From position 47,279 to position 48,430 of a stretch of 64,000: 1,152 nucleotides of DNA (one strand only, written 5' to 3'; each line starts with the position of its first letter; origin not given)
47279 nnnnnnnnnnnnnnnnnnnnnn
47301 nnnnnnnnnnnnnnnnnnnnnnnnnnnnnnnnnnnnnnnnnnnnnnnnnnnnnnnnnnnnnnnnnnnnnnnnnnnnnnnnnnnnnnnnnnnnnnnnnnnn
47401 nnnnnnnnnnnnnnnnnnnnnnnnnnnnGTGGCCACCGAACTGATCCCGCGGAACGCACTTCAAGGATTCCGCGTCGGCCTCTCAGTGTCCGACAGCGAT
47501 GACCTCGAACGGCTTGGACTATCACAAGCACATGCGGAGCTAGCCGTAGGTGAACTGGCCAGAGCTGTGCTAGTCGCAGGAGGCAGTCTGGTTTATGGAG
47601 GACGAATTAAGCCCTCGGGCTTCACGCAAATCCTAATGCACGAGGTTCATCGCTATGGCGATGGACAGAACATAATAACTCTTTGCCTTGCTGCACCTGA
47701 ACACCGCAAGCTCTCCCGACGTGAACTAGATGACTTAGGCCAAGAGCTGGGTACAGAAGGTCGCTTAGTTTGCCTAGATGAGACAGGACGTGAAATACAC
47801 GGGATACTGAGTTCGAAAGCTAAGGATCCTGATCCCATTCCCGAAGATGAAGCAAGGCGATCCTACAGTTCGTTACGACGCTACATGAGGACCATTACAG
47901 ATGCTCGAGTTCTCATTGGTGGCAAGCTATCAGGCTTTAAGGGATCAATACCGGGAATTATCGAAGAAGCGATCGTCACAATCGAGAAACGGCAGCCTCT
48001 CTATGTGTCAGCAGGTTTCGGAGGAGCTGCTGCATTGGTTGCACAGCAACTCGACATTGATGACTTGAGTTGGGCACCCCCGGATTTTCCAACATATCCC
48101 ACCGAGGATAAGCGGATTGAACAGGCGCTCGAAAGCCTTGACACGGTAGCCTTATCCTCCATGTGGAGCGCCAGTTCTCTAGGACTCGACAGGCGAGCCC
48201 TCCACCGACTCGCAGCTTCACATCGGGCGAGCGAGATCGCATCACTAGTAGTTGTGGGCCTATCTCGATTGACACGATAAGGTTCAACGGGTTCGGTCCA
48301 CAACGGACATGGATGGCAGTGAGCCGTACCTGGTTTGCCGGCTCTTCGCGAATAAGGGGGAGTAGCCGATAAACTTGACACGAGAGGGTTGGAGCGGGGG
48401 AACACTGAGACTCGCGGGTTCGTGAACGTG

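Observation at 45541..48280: Thoeris-like nucleotide-signalling locus without a recognisable effector: ThsB-like TIR (low GC) + tandem-TIR protein + standalone SLOG/LOG-fold protein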

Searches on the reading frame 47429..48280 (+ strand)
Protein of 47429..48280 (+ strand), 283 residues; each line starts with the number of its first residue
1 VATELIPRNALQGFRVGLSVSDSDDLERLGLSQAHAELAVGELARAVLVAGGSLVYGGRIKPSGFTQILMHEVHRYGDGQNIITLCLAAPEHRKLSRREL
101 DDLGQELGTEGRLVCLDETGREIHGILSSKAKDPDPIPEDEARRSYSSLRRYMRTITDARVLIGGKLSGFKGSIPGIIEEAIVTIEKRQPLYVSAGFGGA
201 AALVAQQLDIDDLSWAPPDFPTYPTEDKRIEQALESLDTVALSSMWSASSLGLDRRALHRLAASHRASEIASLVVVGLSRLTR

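Call 3: search_protein_families(library=pfam, proteins=[window:47429-48280:+], max_evalue=0.1)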
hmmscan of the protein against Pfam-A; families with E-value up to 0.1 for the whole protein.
window:47429-48280:+ (283 aa): 1 family
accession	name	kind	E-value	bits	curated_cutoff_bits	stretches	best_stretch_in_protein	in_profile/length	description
PF18163.6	LD_cluster2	-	2.8e-50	171.8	25.3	1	11-214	2-207/264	SLOG cluster2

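Call 4: search_protein_families(library=padloc, proteins=[window:47429-48280:+], max_evalue=0.1)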
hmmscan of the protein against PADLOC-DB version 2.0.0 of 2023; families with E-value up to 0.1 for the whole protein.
window:47429-48280:+ (283 aa): 0 families

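Call 5: search_protein_families(library=ncbifam, proteins=[window:47429-48280:+], max_evalue=0.1)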
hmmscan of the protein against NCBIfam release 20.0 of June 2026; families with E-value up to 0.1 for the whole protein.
window:47429-48280:+ (283 aa): 0 families

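Call 15: find_homologous_proteins(query=window:47429-48280:+, max_evalue=0.00001)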
Query window:47429-48280:+ (283 aa): 297 proteins with E <= 0.00001 among 8000 candidates; the best 120 are listed.
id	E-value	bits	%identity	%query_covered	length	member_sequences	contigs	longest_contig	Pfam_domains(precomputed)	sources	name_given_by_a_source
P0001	8.3e-179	611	100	100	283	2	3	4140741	PF18163.7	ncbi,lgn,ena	-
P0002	6.0e-136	470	78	100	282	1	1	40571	PF18163.7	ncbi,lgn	-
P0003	1.5e-120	420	71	99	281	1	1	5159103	PF18163.7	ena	-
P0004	3.8e-118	412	69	99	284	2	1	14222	PF18163.7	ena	-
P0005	4.8e-118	412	69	99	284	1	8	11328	PF18163.7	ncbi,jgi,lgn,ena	-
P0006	1.7e-117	410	69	99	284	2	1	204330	PF18163.7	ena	-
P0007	1.6e-116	407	70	99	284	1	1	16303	PF18163.7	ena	-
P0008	2.5e-116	406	69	99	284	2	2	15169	PF18163.7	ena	-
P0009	1.1e-114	401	68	99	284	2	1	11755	PF18163.7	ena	-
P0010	1.5e-114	400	68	99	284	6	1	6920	PF18163.7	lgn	-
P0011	1.2e-113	397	68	100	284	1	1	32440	PF18163.7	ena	-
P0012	6.2e-113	395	67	97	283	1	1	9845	PF18163.7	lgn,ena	-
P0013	1.2e-112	394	66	99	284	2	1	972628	PF18163.7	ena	-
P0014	1.6e-112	393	67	99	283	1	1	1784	PF18163.7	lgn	-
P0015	2.2e-112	393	66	98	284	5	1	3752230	PF18163.7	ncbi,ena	-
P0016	2.4e-112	393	68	99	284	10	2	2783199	PF18163.7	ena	-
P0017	1.1e-111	391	65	99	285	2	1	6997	PF18163.7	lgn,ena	-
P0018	2.4e-111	390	67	98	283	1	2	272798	PF18163.7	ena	-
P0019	3.0e-111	389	64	100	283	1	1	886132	PF18163.7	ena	-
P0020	7.1e-111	388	66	99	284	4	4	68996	PF18163.7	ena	-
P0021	9.6e-111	388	66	99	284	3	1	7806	PF18163.7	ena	-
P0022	9.5e-110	384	66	99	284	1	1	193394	PF18163.7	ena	-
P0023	1.1e-109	384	65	98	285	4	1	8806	PF18163.7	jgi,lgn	-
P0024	1.5e-109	384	66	99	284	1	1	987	PF18163.7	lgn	-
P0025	1.8e-109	383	65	97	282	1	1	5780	PF18163.7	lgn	-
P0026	1.2e-108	381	66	98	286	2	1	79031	PF18163.7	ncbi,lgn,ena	-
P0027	1.3e-108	381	64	99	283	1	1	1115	PF18163.7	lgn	-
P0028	7.9e-108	378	66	98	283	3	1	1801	PF18163.7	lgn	-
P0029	1.0e-107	378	63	100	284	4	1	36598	PF18163.7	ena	-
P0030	5.1e-107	375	64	99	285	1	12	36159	PF18163.7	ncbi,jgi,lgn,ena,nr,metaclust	ncbi:MAG: hypothetical protein OXE75_08980 [bacterium]|nr:hypothetical protein [bacterium]|metaclust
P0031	6.4e-107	375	64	99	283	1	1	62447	PF18163.7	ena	-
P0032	7.3e-107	375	63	99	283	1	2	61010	PF18163.7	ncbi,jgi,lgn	-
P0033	7.9e-107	375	64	98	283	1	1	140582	PF18163.7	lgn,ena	-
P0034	1.3e-106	374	62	100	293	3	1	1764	PF18163.7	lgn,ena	-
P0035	1.4e-106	374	64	99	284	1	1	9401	PF18163.7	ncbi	-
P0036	1.2e-105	371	63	100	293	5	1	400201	PF18163.7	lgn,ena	-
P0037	2.2e-105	370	64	98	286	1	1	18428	PF18163.7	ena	-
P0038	3.1e-105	370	64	98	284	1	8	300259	PF18163.7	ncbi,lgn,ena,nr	ncbi:MAG: hypothetical protein OXE79_05200 [Acidimicrobiaceae bacterium]|nr:hypothetical protein [Ac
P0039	1.4e-104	367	64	99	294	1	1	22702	PF18163.7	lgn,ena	-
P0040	1.4e-104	367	64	99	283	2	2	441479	PF18163.7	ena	-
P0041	2.3e-104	367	63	98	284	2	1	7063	PF18163.7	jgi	-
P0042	2.4e-104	367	63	98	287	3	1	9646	PF18163.7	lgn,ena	-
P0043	9.5e-104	365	62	98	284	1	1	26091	PF18163.7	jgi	-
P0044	2.4e-103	363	61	98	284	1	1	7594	PF18163.7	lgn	-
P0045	6.0e-103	362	63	98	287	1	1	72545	PF18163.7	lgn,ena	-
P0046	9.4e-103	361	61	100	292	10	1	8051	PF18163.7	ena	-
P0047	1.7e-102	361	62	99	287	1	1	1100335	PF18163.7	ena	-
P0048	2.6e-102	360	62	99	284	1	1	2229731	PF18163.7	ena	-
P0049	5.4e-102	359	61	99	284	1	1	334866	PF18163.7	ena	-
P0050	6.8e-102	359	62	99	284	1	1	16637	PF18163.7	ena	-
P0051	6.9e-102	359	61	99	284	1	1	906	PF18163.7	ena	-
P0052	8.4e-102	358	62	99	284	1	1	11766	PF18163.7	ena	-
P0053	1.8e-101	357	62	98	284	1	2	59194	PF18163.7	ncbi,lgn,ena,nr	ncbi:MAG TPA: hypothetical protein ENG98_00235 [Actinobacteria bacterium]|nr:hypothetical protein BM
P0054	2.2e-101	357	61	99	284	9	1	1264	PF18163.7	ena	-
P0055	3.0e-101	357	62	99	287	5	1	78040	PF18163.7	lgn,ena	-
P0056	4.0e-101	356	62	99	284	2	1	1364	PF18163.7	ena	-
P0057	4.2e-101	356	61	99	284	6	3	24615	PF18163.7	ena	-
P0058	4.8e-101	356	61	99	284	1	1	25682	PF18163.7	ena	-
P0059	5.8e-101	356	62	99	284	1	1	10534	PF18163.7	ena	-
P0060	8.9e-101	355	61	99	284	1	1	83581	PF18163.7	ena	-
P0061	1.6e-100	354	61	99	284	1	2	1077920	PF18163.7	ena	-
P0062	2.7e-100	353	61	99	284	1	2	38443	PF18163.7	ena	-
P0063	2.8e-100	353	62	99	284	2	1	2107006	PF18163.7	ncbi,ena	-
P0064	2.8e-100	353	61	99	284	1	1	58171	PF18163.7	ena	-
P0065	3.7e-100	353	61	98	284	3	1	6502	PF18163.7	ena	-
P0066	6.5e-100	352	62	99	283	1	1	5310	PF18163.7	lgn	-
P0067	1.5e-99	351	61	99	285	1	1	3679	PF18163.7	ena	-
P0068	2.6e-99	350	60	100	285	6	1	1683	PF18163.7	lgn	-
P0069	5.7e-99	349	62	99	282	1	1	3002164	PF18163.7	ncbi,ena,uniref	ncbi:hypothetical protein [Candidatus Poriferisodalis sp.]|uniref:hypothetical protein n=1 Tax=Candi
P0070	1.3e-98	348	62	98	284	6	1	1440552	PF18163.7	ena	-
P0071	1.7e-98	348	60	99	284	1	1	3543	PF18163.7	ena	-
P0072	3.0e-98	347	60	100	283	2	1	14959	PF18163.7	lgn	-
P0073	5.1e-98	346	59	100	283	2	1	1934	PF18163.7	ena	-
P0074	1.1e-97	345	61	99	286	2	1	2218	PF18163.7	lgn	-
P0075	1.2e-97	345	60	99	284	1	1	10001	PF18163.7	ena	-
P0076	1.4e-97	344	61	96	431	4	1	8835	PF18163.7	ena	-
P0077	7.2e-97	342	59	99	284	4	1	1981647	PF18163.7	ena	-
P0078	7.9e-97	342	59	98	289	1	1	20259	PF18163.7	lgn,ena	-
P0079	1.3e-96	341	60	98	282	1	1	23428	PF18163.7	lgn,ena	-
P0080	3.4e-96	340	58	100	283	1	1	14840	PF18163.7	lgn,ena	-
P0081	8.4e-96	339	60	98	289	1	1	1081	PF18163.7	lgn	-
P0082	9.1e-96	339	60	99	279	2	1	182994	PF18163.7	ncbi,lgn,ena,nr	ncbi:MAG: hypothetical protein OXN44_00295 [Acidimicrobiaceae bacterium]|nr:hypothetical protein [Ac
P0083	1.1e-95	338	59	100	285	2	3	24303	PF18163.7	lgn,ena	-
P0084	1.3e-95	338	60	99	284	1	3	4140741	PF18163.7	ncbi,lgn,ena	-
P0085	1.5e-95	338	61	96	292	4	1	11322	PF18163.7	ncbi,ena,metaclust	metaclust:\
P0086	2.3e-95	337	58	100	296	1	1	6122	PF18163.7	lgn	-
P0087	4.8e-95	336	58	99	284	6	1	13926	PF18163.7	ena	-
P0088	8.8e-95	335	59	99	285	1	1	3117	PF18163.7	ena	-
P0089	1.1e-94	335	60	99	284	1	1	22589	PF18163.7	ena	-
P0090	1.3e-94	335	58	99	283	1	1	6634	PF18163.7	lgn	-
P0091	5.3e-94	333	57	100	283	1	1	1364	PF18163.7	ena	-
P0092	6.8e-93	329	64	84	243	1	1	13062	PF18163.7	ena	-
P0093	2.0e-92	328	59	99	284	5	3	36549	PF18163.7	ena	-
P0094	7.1e-90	319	59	95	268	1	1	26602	PF18163.7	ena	-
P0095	2.5e-87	311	56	99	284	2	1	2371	PF18163.7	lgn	-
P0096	3.8e-87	310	56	99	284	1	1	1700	PF18163.7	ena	-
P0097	5.7e-87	310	53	99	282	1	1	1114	PF18163.7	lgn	-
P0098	1.7e-86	308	54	98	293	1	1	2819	PF18163.7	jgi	jgi:hypothetical protein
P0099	2.1e-86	308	54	98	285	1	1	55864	PF18163.7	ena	-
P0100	2.4e-86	308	55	99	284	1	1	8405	PF18163.7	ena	-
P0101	3.0e-86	307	53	98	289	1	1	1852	PF18163.7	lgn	-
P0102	3.7e-86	307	56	100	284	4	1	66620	PF18163.7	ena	-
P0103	1.3e-85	305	69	70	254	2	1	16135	PF18163.7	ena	-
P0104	1.6e-85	305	55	99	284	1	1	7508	PF18163.7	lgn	-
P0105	3.4e-85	304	56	99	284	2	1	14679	PF18163.7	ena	-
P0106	4.5e-85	303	53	98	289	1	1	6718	PF18163.7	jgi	jgi:SLOG-like protein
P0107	4.7e-85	303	56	99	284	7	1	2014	PF18163.7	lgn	-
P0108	1.2e-84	302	55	99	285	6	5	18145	PF18163.7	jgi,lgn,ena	-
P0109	1.4e-84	302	55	99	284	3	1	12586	PF18163.7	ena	-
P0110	2.9e-84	301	55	99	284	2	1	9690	PF18163.7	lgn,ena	-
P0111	5.4e-84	300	54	99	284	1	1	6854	PF18163.7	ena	-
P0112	5.4e-84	300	55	99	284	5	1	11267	PF18163.7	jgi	-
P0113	6.0e-84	300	54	99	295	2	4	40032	PF18163.7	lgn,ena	-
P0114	6.3e-84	300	51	98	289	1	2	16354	PF18163.7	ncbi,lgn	-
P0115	1.4e-83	299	55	94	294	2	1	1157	PF18163.7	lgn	-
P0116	2.1e-83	298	57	98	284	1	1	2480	PF18163.7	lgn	-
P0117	2.2e-83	298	54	98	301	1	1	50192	PF18163.7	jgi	jgi:hypothetical protein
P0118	5.4e-83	297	54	97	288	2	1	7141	PF18163.7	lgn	-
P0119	6.3e-83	296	57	97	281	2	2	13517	PF18163.7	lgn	-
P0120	1.1e-82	296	57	97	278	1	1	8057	PF18163.7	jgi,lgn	jgi:hypothetical protein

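Call 16: find_encoding_contigs(protein=P0001, flank=10000, max_places=3)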
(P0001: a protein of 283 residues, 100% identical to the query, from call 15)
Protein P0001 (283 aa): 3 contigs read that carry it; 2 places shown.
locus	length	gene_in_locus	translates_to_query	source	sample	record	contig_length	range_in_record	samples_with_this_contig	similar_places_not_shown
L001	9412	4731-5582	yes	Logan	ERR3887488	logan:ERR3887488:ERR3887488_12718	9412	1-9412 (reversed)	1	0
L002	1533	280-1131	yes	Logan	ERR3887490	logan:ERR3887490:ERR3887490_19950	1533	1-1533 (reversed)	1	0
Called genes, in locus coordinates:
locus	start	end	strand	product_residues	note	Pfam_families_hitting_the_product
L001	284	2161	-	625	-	PF03235:GmrSD_N, PF07510:GmrSD_C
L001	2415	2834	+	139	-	PF04255:DUF433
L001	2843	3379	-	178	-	PF08937:ThsB_TIR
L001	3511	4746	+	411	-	PF13676:TIR_2 (weak)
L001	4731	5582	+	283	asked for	PF18163:LD_cluster2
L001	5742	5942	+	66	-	-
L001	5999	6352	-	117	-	-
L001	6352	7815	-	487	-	PF00034:Cytochrom_C (weak), PF13442:Cytochrome_CBB3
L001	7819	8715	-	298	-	PF00355:Rieske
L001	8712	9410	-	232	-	?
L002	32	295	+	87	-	-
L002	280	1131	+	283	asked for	PF18163:LD_cluster2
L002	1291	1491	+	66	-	-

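Call 17: find_encoding_contigs(protein=P0084, flank=10000, max_places=3)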
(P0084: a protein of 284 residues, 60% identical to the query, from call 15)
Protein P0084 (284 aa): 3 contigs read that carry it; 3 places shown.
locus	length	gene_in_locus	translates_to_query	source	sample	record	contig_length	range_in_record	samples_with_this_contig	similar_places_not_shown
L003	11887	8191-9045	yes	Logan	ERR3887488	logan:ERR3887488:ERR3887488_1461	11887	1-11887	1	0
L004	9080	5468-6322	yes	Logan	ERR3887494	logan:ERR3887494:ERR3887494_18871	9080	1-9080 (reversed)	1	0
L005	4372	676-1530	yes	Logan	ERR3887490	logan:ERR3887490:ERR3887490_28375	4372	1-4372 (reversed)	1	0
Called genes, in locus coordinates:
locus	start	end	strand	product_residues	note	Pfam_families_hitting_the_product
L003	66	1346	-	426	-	PF13173:AAA_14, PF13635:DUF4143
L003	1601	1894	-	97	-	PF01381:HTH_3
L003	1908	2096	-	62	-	PF05015:HigB-like_toxin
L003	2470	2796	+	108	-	PF02604:PhdYeFM_antitox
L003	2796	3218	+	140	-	PF01850:PIN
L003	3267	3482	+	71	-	-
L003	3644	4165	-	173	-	-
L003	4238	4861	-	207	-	-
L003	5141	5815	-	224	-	PF22769:DCD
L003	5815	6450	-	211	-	PF18753:Nmad2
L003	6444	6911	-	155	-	PF08937:ThsB_TIR, PF13676:TIR_2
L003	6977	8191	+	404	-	PF13676:TIR_2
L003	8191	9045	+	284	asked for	PF18163:LD_cluster2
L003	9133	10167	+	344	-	PF18723:HMUDK_hel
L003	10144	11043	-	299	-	PF03819:MazG (weak), PF18722:MazG_C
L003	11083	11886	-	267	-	?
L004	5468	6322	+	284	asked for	PF18163:LD_cluster2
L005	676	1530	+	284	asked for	PF18163:LD_cluster2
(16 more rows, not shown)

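Call 19: find_encoding_contigs(protein=P0003, flank=8000, max_places=2)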
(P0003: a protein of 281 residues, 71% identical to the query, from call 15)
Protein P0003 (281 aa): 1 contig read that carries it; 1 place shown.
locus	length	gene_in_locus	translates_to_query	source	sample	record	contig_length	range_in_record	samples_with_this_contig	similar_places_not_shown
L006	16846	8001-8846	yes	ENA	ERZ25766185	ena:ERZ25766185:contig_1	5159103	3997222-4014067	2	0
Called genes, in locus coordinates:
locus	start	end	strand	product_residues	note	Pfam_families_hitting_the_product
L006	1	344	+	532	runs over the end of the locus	PF12161:HsdM_N, PF02384:N6_Mtase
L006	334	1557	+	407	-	PF01420:Methylase_S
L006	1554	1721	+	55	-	-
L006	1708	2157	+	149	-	-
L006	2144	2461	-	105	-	PF01610:DDE_Tnp_ISL3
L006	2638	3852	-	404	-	PF01548:DEDD_Tnp_IS110, PF02371:Transposase_20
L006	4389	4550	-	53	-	-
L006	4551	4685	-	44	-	-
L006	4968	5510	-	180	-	PF08937:ThsB_TIR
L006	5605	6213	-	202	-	PF18753:Nmad2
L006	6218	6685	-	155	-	PF08937:ThsB_TIR, PF13676:TIR_2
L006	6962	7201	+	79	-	-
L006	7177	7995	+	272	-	PF13676:TIR_2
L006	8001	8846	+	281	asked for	PF18163:LD_cluster2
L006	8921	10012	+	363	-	PF18723:HMUDK_hel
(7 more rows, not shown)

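Call 20: find_encoding_contigs(protein=P0117, flank=8000, max_places=2)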
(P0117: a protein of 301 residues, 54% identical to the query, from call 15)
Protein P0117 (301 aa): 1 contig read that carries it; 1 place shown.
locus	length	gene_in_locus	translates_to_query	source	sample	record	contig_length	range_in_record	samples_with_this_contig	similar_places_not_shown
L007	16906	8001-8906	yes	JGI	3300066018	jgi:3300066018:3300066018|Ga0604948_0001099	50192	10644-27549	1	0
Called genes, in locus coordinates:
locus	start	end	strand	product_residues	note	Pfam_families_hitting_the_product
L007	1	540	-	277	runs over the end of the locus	PF13560:HTH_31, PF01381:HTH_3, PF17765:MLTR_LBD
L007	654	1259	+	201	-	PF02525:Flavodoxin_2, PF03358:FMN_red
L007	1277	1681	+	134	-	PF00903:Glyoxalase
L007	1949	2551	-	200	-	PF00589:Phage_integrase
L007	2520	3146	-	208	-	-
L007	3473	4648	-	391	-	PF08843:AbiEii, PF13280:WYL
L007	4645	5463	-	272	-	PF13338:AbiEi_4 (weak)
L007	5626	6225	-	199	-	PF18753:Nmad2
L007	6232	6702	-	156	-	PF08937:ThsB_TIR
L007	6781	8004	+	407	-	PF13676:TIR_2 (weak)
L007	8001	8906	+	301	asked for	PF18163:LD_cluster2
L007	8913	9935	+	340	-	PF18723:HMUDK_hel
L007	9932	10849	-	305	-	PF03819:MazG (faint), PF18722:MazG_C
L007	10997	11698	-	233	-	PF00589:Phage_integrase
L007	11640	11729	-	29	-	-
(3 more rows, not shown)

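Call 25: search_protein_families(library=padloc, proteins=[L003:5141-5815:-, L003:5815-6450:-, L003:6444-6911:-, L003:6977-8191:+, L003:8191-9045:+, L003:9133-10167:+, L003:10144-11043:-, L003:4238-4861:-, L003:3644-4165:-], max_evalue=0.01)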
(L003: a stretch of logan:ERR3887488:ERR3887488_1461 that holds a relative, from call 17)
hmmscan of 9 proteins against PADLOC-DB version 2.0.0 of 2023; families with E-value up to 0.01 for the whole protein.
L003:5141-5815:- (224 aa): 0 families

L003:5815-6450:- (211 aa): 0 families

L003:6444-6911:- (155 aa): 14 families
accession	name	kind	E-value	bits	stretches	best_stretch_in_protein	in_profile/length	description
PDLC00418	ThsB1|ThsB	-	2.3e-62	207.4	1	1-155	1-155/155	TIR-like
PDLC00436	ThsB1|ThsB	-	2.8e-08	31.5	1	4-89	35-117/183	TIR-like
PDLC00428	ThsB1|ThsB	-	8.4e-07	27.5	1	17-92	26-104/219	TIR-like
PDLC00419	ThsB1|ThsB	-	1.5e-06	26.1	1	4-90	27-110/165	TIR-like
PDLC00423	ThsB1|ThsB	-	2e-06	25.6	1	5-90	36-119/190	TIR-like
PDLC00429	ThsB1|ThsB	-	1.3e-05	23.3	1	48-132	50-137/167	TIR-like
PDLC00433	ThsB1|ThsB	-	1.4e-05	23.2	1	67-101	63-97/164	TIR-like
PDLC04688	PDC-M50B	-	3.5e-05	22.1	1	59-101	59-101/162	-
PDLC00431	ThsB1|ThsB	-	0.00014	20.3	1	67-101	66-100/162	TIR-like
PDLC02012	SAVED5--SAVED_TIR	-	0.00026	18.2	1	4-86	13-89/404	-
PDLC00422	ThsB1|ThsB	-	0.00054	17.5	1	3-93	39-128/194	TIR-like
PDLC00426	ThsB1|ThsB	-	0.001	16.4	1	5-96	238-329/352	TIR-like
PDLC00425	ThsB1|ThsB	-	0.0021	15.2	1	61-99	308-346/389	TIR-like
PDLC00421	ThsB1|ThsB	-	0.004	14.9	1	61-101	71-113/180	TIR-like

L003:6977-8191:+ (404 aa): 0 families

L003:8191-9045:+ (284 aa): 0 families

L003:9133-10167:+ (344 aa): 0 families

L003:10144-11043:- (299 aa): 0 families

L003:4238-4861:- (207 aa): 0 families

L003:3644-4165:- (173 aa): 0 families

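Call 26: search_protein_families(library=ncbifam, proteins=[L003:5141-5815:-, L003:5815-6450:-, L003:6444-6911:-, L003:6977-8191:+, L003:8191-9045:+, L003:9133-10167:+, L003:10144-11043:-, L003:4238-4861:-, L003:3644-4165:-], max_evalue=0.01)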
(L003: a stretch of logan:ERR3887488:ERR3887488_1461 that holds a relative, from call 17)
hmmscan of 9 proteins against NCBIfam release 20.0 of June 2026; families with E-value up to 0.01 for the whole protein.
L003:5141-5815:- (224 aa): 3 families
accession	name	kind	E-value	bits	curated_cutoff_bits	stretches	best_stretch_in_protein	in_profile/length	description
TIGR02274.1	dCTP_deam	equivalog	1.8e-17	63.6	92.8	1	17-154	17-165/180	dCTP deaminase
TIGR00576.1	dut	superfamily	3.9e-05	23.4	102.55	1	59-132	30-106/143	dUTP diphosphatase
NF001862.0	PRK00601.1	equivalog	0.00097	18.8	103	1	57-132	36-113/150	dUTP diphosphatase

L003:5815-6450:- (211 aa): 0 families

L003:6444-6911:- (155 aa): 0 families

L003:6977-8191:+ (404 aa): 2 families
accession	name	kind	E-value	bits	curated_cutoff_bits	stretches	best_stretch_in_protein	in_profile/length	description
NF040588.1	FxsC_Nterm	equivalog_domain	0.00029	20.8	130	1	175-256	4-95/182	TIR-like protein FxsC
NF058526.1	Thoeris_type3_ThcB4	equivalog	0.00083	18.3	220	1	206-271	154-220/375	Thoeris type III anti-phage system protein ThcB4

L003:8191-9045:+ (284 aa): 0 families

L003:9133-10167:+ (344 aa): 0 families

L003:10144-11043:- (299 aa): 0 families

L003:4238-4861:- (207 aa): 1 family
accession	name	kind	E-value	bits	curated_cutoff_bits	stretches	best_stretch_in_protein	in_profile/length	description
NF001607.0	PRK00398.1-4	equivalog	0.002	17.8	89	1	29-48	19-37/53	DNA-directed RNA polymerase subunit P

L003:3644-4165:- (173 aa): 2 families
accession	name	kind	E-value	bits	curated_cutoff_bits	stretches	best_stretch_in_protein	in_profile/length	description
NF033550.5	transpos_ISL3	equivalog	8.5e-05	21.8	180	1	41-170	242-368/370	ISL3 family transposase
NF049919.1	DesA_ISL3_tail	domain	0.0014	19.1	30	1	42-74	39-71/122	DesA/ISL3 alpha bundle tail domain-containing protein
